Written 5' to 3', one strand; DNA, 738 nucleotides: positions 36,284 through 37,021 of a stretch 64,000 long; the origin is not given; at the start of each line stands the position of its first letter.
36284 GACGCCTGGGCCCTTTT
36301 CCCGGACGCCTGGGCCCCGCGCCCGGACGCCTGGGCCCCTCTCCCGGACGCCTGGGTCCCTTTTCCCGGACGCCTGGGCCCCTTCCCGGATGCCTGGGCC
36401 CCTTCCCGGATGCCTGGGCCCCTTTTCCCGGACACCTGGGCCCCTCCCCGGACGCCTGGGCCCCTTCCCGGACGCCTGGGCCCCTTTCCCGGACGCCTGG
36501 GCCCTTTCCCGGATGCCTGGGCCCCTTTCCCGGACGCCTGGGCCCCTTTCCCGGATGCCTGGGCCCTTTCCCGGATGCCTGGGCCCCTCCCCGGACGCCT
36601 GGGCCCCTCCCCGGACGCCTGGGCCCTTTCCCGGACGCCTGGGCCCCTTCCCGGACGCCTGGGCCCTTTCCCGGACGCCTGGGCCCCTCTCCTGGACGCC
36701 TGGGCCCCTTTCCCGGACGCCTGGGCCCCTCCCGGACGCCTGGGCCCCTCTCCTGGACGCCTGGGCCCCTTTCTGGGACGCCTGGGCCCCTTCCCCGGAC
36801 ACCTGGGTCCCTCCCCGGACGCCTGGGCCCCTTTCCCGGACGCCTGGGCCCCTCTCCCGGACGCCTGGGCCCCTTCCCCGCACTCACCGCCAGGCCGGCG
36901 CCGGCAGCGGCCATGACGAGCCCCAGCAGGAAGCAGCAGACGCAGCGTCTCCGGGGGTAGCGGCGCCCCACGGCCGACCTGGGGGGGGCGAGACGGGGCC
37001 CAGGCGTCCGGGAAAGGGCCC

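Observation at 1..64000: One 20-21 bp GC-rich minisatellite, in both orientations, fills the introns and UTRs of all five genes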

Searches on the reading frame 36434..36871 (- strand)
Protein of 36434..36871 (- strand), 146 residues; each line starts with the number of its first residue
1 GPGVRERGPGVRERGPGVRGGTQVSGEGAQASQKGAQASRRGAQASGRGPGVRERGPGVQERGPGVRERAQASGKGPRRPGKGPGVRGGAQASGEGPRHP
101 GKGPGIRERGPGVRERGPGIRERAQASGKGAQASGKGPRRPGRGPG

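Call 38: find_homologous_proteins(query=window:36434-36871:-, max_evalue=0.00001)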
Query seq(146 aa): 8000 candidates shared short words with the query, none scored E <= 0.00001.
